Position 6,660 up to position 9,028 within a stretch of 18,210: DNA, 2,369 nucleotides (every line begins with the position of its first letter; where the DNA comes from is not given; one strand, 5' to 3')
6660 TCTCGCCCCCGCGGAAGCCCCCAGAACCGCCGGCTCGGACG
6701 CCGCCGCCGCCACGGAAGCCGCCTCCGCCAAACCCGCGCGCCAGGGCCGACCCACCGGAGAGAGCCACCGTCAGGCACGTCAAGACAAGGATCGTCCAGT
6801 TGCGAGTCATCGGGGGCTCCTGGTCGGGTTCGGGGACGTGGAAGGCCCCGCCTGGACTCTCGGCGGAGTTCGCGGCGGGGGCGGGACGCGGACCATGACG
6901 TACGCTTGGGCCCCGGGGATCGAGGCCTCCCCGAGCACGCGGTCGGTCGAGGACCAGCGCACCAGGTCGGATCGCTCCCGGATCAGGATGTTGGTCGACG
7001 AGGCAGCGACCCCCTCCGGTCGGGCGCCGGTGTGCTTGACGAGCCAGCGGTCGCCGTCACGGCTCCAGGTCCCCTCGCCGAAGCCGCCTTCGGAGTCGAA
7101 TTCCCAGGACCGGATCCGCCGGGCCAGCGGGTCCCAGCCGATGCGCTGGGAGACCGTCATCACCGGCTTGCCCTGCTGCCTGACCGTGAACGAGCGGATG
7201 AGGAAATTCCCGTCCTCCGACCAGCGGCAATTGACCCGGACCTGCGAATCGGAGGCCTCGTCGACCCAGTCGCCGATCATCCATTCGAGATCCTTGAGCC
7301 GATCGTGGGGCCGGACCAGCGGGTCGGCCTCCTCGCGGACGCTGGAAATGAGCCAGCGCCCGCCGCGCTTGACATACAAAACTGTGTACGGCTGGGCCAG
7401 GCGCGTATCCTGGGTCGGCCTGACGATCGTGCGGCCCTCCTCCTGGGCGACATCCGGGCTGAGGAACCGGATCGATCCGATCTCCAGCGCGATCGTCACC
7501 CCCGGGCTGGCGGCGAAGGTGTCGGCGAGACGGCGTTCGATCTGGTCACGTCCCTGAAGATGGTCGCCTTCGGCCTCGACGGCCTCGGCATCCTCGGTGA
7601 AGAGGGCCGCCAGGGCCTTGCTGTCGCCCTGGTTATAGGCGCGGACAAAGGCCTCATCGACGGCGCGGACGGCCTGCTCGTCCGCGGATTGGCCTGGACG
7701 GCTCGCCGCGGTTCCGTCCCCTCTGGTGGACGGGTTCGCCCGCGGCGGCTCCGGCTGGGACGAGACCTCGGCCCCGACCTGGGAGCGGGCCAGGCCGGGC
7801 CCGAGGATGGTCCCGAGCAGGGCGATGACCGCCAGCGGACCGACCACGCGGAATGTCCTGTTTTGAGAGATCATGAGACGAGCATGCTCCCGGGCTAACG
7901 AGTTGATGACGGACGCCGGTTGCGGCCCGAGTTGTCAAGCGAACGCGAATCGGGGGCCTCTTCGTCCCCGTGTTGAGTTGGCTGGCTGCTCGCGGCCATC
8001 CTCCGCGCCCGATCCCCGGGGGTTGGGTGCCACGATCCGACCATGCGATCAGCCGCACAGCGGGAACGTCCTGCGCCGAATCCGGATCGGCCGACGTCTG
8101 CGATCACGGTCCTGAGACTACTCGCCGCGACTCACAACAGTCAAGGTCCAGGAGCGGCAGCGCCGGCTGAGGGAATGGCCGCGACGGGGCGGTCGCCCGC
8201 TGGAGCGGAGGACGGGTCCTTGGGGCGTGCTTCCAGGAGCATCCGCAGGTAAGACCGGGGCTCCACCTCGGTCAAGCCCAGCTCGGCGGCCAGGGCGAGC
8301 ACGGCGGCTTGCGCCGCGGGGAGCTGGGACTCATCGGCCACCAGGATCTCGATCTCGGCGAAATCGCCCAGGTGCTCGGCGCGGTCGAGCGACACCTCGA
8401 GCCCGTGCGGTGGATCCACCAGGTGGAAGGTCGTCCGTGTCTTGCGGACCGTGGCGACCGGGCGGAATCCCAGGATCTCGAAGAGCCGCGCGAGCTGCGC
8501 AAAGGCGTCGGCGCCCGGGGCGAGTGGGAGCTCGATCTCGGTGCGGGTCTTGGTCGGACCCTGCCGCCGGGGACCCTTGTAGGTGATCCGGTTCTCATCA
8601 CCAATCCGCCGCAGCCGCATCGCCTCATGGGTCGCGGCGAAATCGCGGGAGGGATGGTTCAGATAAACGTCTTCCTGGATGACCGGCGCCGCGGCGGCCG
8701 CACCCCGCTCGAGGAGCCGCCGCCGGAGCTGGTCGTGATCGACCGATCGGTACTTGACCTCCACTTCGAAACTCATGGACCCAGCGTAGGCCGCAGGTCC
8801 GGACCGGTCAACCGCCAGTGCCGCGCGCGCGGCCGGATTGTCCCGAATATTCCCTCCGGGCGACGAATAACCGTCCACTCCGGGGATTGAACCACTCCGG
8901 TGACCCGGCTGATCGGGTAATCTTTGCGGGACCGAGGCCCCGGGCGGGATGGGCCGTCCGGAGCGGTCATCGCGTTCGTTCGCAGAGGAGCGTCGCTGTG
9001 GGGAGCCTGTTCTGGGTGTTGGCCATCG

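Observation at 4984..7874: Translationally coupled pair: tandem NTF2-like exported protein and a secreted RGG/FRGG plus Trp/Tyr/Gly low-complexity TPR protein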

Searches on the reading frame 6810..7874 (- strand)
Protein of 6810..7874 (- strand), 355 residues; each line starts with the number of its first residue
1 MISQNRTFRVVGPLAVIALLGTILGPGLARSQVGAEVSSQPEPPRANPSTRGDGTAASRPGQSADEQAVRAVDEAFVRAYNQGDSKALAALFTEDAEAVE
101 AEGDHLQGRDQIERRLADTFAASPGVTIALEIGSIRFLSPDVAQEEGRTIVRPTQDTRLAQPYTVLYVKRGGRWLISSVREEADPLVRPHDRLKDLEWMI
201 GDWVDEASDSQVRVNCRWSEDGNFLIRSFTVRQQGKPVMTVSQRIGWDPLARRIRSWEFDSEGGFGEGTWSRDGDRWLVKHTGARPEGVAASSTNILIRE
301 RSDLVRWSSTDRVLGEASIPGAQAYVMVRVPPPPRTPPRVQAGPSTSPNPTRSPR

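Call 5: search_protein_families(library=pfam, proteins=[window:6810-7874:-], max_evalue=1)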
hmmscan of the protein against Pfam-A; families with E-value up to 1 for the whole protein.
window:6810-7874:- (355 aa): 8 families
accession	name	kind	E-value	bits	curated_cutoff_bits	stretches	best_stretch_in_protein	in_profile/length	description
PF14534.12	DUF4440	-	6.3e-13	49.6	25.2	1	69-176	1-107/107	Domain of unknown function (DUF4440)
PF12680.13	SnoaL_2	-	1.3e-08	35.8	27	1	74-174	2-99/102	SnoaL-like domain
PF13577.12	SnoaL_4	-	3e-08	34.1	24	1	63-180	3-126/126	SnoaL-like domain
PF13474.12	SnoaL_3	-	4.8e-06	27.4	22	1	69-176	1-111/121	SnoaL-like domain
PF07366.18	SnoaL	-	0.0029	17.9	28.4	1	72-128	3-59/126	SnoaL-like polyketide cyclase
PF08332.16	CaMKII_AD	-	0.045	14.3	22.1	1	66-179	2-122/128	Calcium/calmodulin dependent protein kinase II association domain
PF12893.14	Lumazine_bd_2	-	0.067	14.4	22.1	1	65-107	2-44/116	Putative lumazine-binding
PF11453.13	DUF2950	-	0.16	11.5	20.2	1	72-116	10-54/274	Protein of unknown function (DUF2950)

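Call 6: search_protein_families(library=ncbifam, proteins=[window:6810-7874:-], max_evalue=1)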
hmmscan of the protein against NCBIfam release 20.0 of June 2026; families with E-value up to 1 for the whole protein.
window:6810-7874:- (355 aa): 4 families
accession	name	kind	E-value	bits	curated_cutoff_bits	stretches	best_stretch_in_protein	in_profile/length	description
TIGR02246.1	TIGR02246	subfamily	1e-19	70.8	33.95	1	65-178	2-120/128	SgcJ/EcaC family oxidoreductase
NF006089.0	PRK08241.1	subfamily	0.029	13.4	240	1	56-116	206-267/343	RNA polymerase subunit sigma-70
TIGR02096.1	TIGR02096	subfamily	0.033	14.5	97.1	1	75-125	6-57/129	ketosteroid isomerase-related protein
NF007214.0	PRK09636.1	subfamily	0.12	11.5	271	1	57-98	161-202/293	RNA polymerase sigma factor SigJ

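Call 15: find_homologous_proteins(query=window:6810-7874:-)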
Query window:6810-7874:- (355 aa): 1378 proteins with E <= 0.001 among 8000 candidates; the best 120 are listed.
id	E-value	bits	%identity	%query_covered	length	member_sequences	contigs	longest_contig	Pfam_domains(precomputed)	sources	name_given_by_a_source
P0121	3.4e-232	788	100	100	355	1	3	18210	PF12680.14,PF14534.13,PF13474.13,PF13577.13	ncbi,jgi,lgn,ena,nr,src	ncbi:MAG TPA: SgcJ/EcaC family oxidoreductase [Isosphaeraceae bacterium]|nr:SgcJ/EcaC family oxidore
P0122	2.4e-192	657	83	100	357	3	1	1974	PF12680.14,PF14534.13,PF13474.13,PF13577.13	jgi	jgi:uncharacterized protein (TIGR02246 family)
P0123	3.5e-172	590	75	100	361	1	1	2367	PF12680.14,PF14534.13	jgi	jgi:uncharacterized protein (TIGR02246 family)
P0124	2.7e-170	584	78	95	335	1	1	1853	PF12680.14,PF14534.13,PF13577.13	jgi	jgi:uncharacterized protein (TIGR02246 family)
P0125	1.7e-163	562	70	99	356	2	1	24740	PF12680.14,PF14534.13,PF13474.13,PF13577.13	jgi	jgi:uncharacterized protein (TIGR02246 family)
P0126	1.0e-160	553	71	96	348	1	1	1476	PF12680.14,PF14534.13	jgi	jgi:uncharacterized protein (TIGR02246 family)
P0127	2.2e-159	548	69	99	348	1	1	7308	PF12680.14,PF14534.13,PF13474.13,PF13577.13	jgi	jgi:uncharacterized protein (TIGR02246 family)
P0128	2.4e-158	545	70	99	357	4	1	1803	PF12680.14,PF14534.13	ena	-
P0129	1.3e-157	543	70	98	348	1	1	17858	PF12680.14,PF14534.13,PF13474.13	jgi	jgi:uncharacterized protein (TIGR02246 family)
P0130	1.8e-156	539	70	97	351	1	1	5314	PF12680.14,PF14534.13,PF13474.13,PF13577.13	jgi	jgi:uncharacterized protein (TIGR02246 family)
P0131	8.1e-156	537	69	97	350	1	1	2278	PF12680.14,PF14534.13,PF13474.13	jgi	jgi:uncharacterized protein (TIGR02246 family)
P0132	5.5e-154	531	68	97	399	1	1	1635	PF12680.14,PF14534.13,PF13577.13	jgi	jgi:uncharacterized protein (TIGR02246 family)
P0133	1.3e-153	529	69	100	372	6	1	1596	PF12680.14,PF14534.13,PF13577.13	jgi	jgi:uncharacterized protein (TIGR02246 family)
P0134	8.4e-153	527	68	98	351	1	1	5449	PF12680.14,PF14534.13,PF13474.13,PF13577.13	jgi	jgi:uncharacterized protein (TIGR02246 family)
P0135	8.1e-152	523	69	97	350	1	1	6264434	PF12680.14,PF14534.13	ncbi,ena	-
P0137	5.5e-151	521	67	100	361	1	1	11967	PF12680.14,PF14534.13,PF13577.13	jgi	jgi:uncharacterized protein (TIGR02246 family)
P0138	6.5e-151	521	74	83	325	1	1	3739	PF12680.14,PF14534.13,PF13474.13,PF13577.13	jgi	jgi:uncharacterized protein (TIGR02246 family)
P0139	2.0e-150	519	75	86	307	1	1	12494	PF12680.14,PF14534.13,PF13577.13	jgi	jgi:uncharacterized protein (TIGR02246 family)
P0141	6.8e-149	514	66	96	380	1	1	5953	PF14534.13,PF13474.13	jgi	jgi:uncharacterized protein (TIGR02246 family)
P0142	1.0e-148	513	66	98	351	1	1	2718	PF12680.14,PF14534.13,PF13474.13,PF13577.13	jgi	jgi:uncharacterized protein (TIGR02246 family)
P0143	2.9e-148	512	67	90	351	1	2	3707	PF12680.14,PF14534.13,PF13577.13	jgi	jgi:uncharacterized protein (TIGR02246 family)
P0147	6.0e-148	511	67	98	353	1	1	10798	PF12680.14,PF14534.13,PF13474.13,PF13577.13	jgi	jgi:uncharacterized protein (TIGR02246 family)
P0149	3.0e-147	508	66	99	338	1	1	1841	PF12680.14,PF14534.13,PF13474.13,PF13577.13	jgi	jgi:uncharacterized protein (TIGR02246 family)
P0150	5.5e-147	508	65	92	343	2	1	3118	PF12680.14,PF14534.13,PF13474.13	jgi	jgi:uncharacterized protein (TIGR02246 family)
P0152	1.8e-146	506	65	92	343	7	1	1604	PF12680.14,PF14534.13,PF13474.13,PF13577.13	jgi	jgi:uncharacterized protein (TIGR02246 family)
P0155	6.6e-146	504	68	89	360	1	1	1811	PF12680.14,PF14534.13,PF13577.13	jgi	jgi:uncharacterized protein (TIGR02246 family)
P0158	7.4e-143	494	74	84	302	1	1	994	PF12680.14,PF14534.13,PF13577.13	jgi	jgi:uncharacterized protein (TIGR02246 family)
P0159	9.7e-143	494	65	97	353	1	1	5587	PF14534.13,PF13577.13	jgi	jgi:uncharacterized protein (TIGR02246 family)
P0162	9.7e-142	490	64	100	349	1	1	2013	PF12680.14,PF14534.13,PF13577.13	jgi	jgi:uncharacterized protein (TIGR02246 family)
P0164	1.9e-140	486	62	99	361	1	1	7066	PF12680.14,PF14534.13,PF13577.13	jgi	jgi:uncharacterized protein (TIGR02246 family)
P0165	5.4e-140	485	65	100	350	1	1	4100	PF12680.14,PF14534.13,PF13474.13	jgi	jgi:uncharacterized protein (TIGR02246 family)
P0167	2.6e-139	482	65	96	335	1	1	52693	PF12680.14,PF14534.13,PF13474.13,PF13577.13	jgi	jgi:uncharacterized protein (TIGR02246 family)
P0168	1.7e-138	480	66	96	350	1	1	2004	PF12680.14,PF14534.13,PF13474.13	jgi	jgi:uncharacterized protein (TIGR02246 family)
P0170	5.0e-138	478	70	84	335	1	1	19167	PF12680.14,PF14534.13,PF13474.13,PF13577.13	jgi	jgi:uncharacterized protein (TIGR02246 family)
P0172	6.8e-138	478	61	100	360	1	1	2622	PF12680.14,PF14534.13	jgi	jgi:uncharacterized protein (TIGR02246 family)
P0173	7.3e-138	478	63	96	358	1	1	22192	PF12680.14,PF14534.13,PF13474.13,PF13577.13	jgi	jgi:uncharacterized protein (TIGR02246 family)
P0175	7.4e-137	474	63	98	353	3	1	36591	PF12680.14,PF14534.13,PF13577.13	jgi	jgi:uncharacterized protein (TIGR02246 family)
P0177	5.5e-136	471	63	100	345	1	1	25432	PF12680.14,PF14534.13,PF13577.13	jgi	jgi:uncharacterized protein (TIGR02246 family)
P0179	7.7e-136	471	67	87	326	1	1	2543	PF12680.14,PF14534.13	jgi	jgi:uncharacterized protein (TIGR02246 family)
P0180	8.9e-136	471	62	96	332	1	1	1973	PF12680.14,PF14534.13,PF13474.13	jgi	jgi:uncharacterized protein (TIGR02246 family)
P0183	1.9e-135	470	69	86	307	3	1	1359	PF12680.14,PF14534.13,PF13474.13,PF13577.13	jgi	jgi:uncharacterized protein (TIGR02246 family)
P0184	2.1e-135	470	60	98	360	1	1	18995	PF12680.14,PF14534.13,PF13577.13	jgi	jgi:uncharacterized protein (TIGR02246 family)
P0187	2.8e-135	469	61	100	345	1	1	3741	PF12680.14,PF14534.13,PF13577.13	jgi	jgi:uncharacterized protein (TIGR02246 family)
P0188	3.2e-135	469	70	82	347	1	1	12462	PF12680.14,PF14534.13,PF13474.13,PF13577.13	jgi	jgi:uncharacterized protein (TIGR02246 family)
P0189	4.3e-135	468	62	100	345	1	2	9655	PF12680.14,PF14534.13,PF13474.13,PF13577.13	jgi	jgi:uncharacterized protein (TIGR02246 family)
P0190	2.0e-134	466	61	100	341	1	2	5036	PF12680.14,PF14534.13,PF13474.13,PF13577.13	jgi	jgi:uncharacterized protein (TIGR02246 family)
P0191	3.8e-134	465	61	100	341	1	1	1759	PF14534.13,PF13577.13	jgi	jgi:uncharacterized protein (TIGR02246 family)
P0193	7.7e-134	464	68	84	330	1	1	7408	PF12680.14,PF14534.13,PF13577.13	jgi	jgi:uncharacterized protein (TIGR02246 family)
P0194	1.1e-133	464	67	84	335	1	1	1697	PF14534.13,PF13577.13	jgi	jgi:uncharacterized protein (TIGR02246 family)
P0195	2.0e-133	463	69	83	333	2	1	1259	PF12680.14,PF14534.13,PF13474.13,PF13577.13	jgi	jgi:uncharacterized protein (TIGR02246 family)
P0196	2.1e-133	463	63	96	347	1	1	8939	PF12680.14,PF14534.13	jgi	jgi:uncharacterized protein (TIGR02246 family)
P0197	5.6e-133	462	60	100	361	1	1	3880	PF12680.14,PF14534.13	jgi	jgi:uncharacterized protein (TIGR02246 family)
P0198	6.4e-133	461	69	83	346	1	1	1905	PF12680.14,PF14534.13,PF13577.13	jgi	jgi:uncharacterized protein (TIGR02246 family)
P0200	6.5e-133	461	61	100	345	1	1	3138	PF12680.14,PF14534.13,PF13474.13,PF13577.13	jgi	jgi:uncharacterized protein (TIGR02246 family)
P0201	7.1e-133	461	67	85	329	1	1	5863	PF12680.14,PF14534.13,PF13474.13,PF13577.13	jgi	jgi:uncharacterized protein (TIGR02246 family)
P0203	1.1e-132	461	62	94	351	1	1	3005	PF14534.13,PF13474.13,PF13577.13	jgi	jgi:uncharacterized protein (TIGR02246 family)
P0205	1.2e-132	460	68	85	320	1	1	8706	PF12680.14,PF14534.13,PF13474.13,PF13577.13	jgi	jgi:uncharacterized protein (TIGR02246 family)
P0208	9.8e-132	457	70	78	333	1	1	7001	PF12680.14,PF14534.13,PF13474.13,PF13577.13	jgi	jgi:uncharacterized protein (TIGR02246 family)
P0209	1.9e-131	456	64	93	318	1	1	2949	PF12680.14,PF14534.13,PF13474.13,PF13577.13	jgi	jgi:uncharacterized protein (TIGR02246 family)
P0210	2.4e-131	456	69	84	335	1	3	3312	PF12680.14,PF14534.13,PF13474.13,PF13577.13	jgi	jgi:uncharacterized protein (TIGR02246 family)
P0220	1.0e-129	451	60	98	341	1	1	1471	PF12680.14,PF14534.13,PF13577.13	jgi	jgi:uncharacterized protein (TIGR02246 family)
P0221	1.8e-129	450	59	100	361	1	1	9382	PF12680.14,PF14534.13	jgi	jgi:uncharacterized protein (TIGR02246 family)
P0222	2.6e-129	449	66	87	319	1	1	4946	PF12680.14,PF14534.13,PF13474.13,PF13577.13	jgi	jgi:uncharacterized protein (TIGR02246 family)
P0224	4.3e-129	449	59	100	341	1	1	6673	PF12680.14,PF14534.13,PF13474.13,PF13577.13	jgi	jgi:uncharacterized protein (TIGR02246 family)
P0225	1.6e-128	447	59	100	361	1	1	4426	PF12680.14,PF14534.13,PF13474.13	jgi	jgi:uncharacterized protein (TIGR02246 family)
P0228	1.4e-127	444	57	100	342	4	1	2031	PF12680.14,PF14534.13,PF13474.13,PF13577.13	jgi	jgi:uncharacterized protein (TIGR02246 family)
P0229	2.0e-127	443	61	94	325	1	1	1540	PF14534.13,PF13474.13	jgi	jgi:uncharacterized protein (TIGR02246 family)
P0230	3.3e-127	443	56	100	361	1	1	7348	PF12680.14,PF14534.13,PF13474.13,PF13577.13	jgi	jgi:uncharacterized protein (TIGR02246 family)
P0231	3.9e-127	442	58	100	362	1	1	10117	PF12680.14,PF14534.13,PF13474.13,PF13577.13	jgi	jgi:uncharacterized protein (TIGR02246 family)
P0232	5.5e-127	442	58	100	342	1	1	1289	PF12680.14,PF14534.13,PF13474.13,PF13577.13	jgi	jgi:uncharacterized protein (TIGR02246 family)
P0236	1.7e-126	440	59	97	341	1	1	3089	PF12680.14,PF14534.13,PF13577.13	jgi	jgi:uncharacterized protein (TIGR02246 family)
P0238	3.2e-126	439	58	100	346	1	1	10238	PF12680.14,PF14534.13,PF13474.13,PF13577.13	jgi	jgi:uncharacterized protein (TIGR02246 family)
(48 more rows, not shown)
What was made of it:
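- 6807..7874 (-): Gene A: exported NTF2-plus-beta-domain partner, 355 aa (stop 6807-6809). 100% match to P0121, 'SgcJ/EcaC family oxidoreductase [Isosphaeraceae bacterium]', and 1378 homologues (call 15).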

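Call 31: predict_structure(alignment_id=A3)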
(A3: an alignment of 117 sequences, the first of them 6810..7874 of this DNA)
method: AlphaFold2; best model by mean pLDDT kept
length: 355 residues; sequences in the alignment: 117
mean_pLDDT: 83.9   pTM: 0.58
mean pLDDT of the five models: 83.9, 83.4, 83.2, 83.2, 82.8
residues with pLDDT >= 90: 244; 70-90: 33; 50-70: 19; < 50: 59
segments of 3 or more residues with pLDDT < 50: 1-18, 20-60
pLDDT, mean of each block of 10 residues (from residue 1): 39 43 34 35 42 41 88 98 98 98 94 97 95 96 96 82 96 98 78 94 97 97 96 96 94 93 97 94 96 97 97 96 96 87 68 63
secondary structure, 60 per line:
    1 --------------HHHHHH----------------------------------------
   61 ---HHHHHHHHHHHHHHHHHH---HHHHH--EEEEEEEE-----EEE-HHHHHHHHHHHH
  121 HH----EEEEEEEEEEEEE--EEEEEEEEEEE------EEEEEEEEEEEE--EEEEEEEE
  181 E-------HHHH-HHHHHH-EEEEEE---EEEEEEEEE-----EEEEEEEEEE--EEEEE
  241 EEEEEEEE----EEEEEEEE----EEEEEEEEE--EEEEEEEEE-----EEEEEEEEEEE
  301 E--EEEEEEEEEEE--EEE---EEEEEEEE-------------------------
elements in order: H15-20 H64-81 H85-89 E92-99 E105-107 H109-122 E127-139 E142-152 E159-170 E173-181 H189-192 H194-199 E201-206 E210-218 E224-233 E236-248 E253-260 E265-273 E276-284 E290-301 E304-314 E317-319 E323-330
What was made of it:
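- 7332..7685 (-): Gene A domain 1: NTF2-like (SgcJ/DUF4440), residues 64-181. AF2 pLDDT >94 (call 31).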

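Call 35: fold_search(model_id=the predicted structure, library=pdb)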
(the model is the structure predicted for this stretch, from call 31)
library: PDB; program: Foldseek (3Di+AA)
matches with E <= 10: 1559; with E <= 0.001: 680
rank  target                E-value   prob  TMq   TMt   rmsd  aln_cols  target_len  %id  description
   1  3cu3                  1.6e-09  1.00  0.34  0.71   3.5       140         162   25  Crystal structure of a domain of unknown function with a cystatin-like fold (npun_r1993) from nostoc punctiforme pcc 731 (released 2008-04-29)
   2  4ovm_C                1.0e-08  1.00  0.33  0.88   2.0       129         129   23  Crystal structure of SgcJ protein from Streptomyces carzinostaticus (released 2013-12-25)
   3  4ovm_A                1.2e-08  1.00  0.32  0.86   2.0       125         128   23  Crystal structure of SgcJ protein from Streptomyces carzinostaticus (released 2013-12-25)
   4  4i4k_A                1.2e-08  1.00  0.32  0.79   1.8       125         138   22  Streptomyces globisporus C-1027 9-membered enediyne conserved protein SgcE6 (released 2012-12-12)
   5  4i4k_B                1.3e-08  1.00  0.33  0.85   1.8       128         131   22  Streptomyces globisporus C-1027 9-membered enediyne conserved protein SgcE6 (released 2012-12-12)
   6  3hx8_A                1.4e-08  1.00  0.32  0.83   2.8       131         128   27  Crystal structure of putative ketosteroid isomerase (NP_103587.1) from Mesorhizobium loti at 1.45 A resolution (released 2009-07-07)
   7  4ovm_D                1.6e-08  1.00  0.32  0.87   2.1       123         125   24  Crystal structure of SgcJ protein from Streptomyces carzinostaticus (released 2013-12-25)
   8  4ovm_B                2.2e-08  1.00  0.32  0.87   1.8       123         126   23  Crystal structure of SgcJ protein from Streptomyces carzinostaticus (released 2013-12-25)
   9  3gzr_A                4.4e-08  1.00  0.32  0.75   4.4       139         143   23  CRYSTAL STRUCTURE OF AN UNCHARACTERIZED PROTEIN WITH A CYSTATIN-LIKE FOLD (CC_2572) FROM CAULOBACTER VIBRIOIDES AT 1.4 (released 2009-04-21)
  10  4ovm_J                6.7e-08  1.00  0.32  0.87   1.9       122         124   23  Crystal structure of SgcJ protein from Streptomyces carzinostaticus (released 2013-12-25)
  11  3hx8_C                7.5e-08  1.00  0.31  0.84   2.3       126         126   23  Crystal structure of putative ketosteroid isomerase (NP_103587.1) from Mesorhizobium loti at 1.45 A resolution (released 2009-07-07)
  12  4ovm_G                7.5e-08  1.00  0.31  0.86   2.2       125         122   22  Crystal structure of SgcJ protein from Streptomyces carzinostaticus (released 2013-12-25)
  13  5ien_A                7.9e-08  1.00  0.31  0.81   2.8       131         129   24  Structure of CDL2.2, a computationally designed Vitamin-D3 binder (released 2017-03-01)
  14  4ovm_E                8.3e-08  1.00  0.32  0.87   2.1       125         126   23  Crystal structure of SgcJ protein from Streptomyces carzinostaticus (released 2013-12-25)
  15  5iep                  9.7e-08  1.00  0.32  0.88   2.0       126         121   24  Structure of CDL2.3b, a computationally designed Vitamin-D3 binder (released 2017-03-01)
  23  4ovm_I                4.5e-07  1.00  0.30  0.86   2.2       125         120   21  Crystal structure of SgcJ protein from Streptomyces carzinostaticus (released 2013-12-25)
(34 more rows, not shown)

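Call 79: search_protein_families(library=padloc, proteins=[window:6810-7874:-], max_evalue=0.01)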
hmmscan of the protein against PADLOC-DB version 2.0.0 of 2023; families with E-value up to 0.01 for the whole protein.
window:6810-7874:- (355 aa): 0 families

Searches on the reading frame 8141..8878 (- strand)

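Call 9: search_protein_families(library=pfam, proteins=[window:8141-8878:-], max_evalue=0.001)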
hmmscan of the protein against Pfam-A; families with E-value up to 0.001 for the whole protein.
window:8141-8878:- (245 aa): 1 family
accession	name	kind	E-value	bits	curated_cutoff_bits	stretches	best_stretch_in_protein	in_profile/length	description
PF01928.26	CYTH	-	9.4e-34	117.2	23.2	1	37-210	2-179/179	CYTH domain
